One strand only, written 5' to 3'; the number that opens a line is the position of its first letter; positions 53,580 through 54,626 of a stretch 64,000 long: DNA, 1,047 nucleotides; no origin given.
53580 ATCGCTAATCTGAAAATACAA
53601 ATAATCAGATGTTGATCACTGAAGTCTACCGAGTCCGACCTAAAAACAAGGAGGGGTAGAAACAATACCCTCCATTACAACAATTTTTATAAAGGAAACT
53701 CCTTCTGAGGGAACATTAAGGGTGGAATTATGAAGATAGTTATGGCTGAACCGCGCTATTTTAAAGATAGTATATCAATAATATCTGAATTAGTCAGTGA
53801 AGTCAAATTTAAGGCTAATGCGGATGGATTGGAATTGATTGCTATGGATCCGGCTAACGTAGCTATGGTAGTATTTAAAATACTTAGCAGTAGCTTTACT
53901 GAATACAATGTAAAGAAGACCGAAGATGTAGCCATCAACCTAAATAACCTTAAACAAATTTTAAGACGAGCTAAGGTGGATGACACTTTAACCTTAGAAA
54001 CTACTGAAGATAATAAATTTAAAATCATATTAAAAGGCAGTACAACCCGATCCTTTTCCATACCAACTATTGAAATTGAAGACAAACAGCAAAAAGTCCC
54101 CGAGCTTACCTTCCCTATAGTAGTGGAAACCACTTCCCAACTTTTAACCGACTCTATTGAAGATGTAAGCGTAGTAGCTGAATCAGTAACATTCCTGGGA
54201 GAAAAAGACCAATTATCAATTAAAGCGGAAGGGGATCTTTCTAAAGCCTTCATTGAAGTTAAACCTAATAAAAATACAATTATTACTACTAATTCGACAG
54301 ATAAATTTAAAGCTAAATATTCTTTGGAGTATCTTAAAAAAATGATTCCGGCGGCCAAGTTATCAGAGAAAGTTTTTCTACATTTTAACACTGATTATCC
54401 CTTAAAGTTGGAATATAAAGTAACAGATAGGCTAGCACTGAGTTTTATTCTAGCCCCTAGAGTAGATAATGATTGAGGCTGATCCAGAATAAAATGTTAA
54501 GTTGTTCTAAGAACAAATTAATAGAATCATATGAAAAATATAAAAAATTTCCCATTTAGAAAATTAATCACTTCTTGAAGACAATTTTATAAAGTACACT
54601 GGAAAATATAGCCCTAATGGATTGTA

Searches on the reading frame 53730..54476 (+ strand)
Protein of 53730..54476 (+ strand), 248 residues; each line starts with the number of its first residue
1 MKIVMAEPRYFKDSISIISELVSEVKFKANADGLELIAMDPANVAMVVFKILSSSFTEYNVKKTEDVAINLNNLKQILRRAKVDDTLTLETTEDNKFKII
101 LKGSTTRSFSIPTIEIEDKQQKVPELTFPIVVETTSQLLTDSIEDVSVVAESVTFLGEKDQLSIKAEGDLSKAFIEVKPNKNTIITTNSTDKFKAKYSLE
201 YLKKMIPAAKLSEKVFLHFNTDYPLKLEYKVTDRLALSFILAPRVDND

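Call 45: search_protein_families(library=pfam, proteins=[window:53730-54476:+], max_evalue=0.0001)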
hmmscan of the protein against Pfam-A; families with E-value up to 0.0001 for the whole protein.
window:53730-54476:+ (248 aa): 3 families
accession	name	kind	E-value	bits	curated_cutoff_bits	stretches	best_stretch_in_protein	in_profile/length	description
PF00705.23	PCNA_N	-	1.8e-14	54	20.3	1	11-96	12-97/127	Proliferating cell nuclear antigen, N-terminal domain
PF02747.20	PCNA_C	-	9e-13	49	23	1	122-243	1-127/128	Proliferating cell nuclear antigen, C-terminal domain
PF02144.21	Rad1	-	2e-07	30.8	24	1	23-221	23-247/257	Repair protein Rad1/Rec1/Rad17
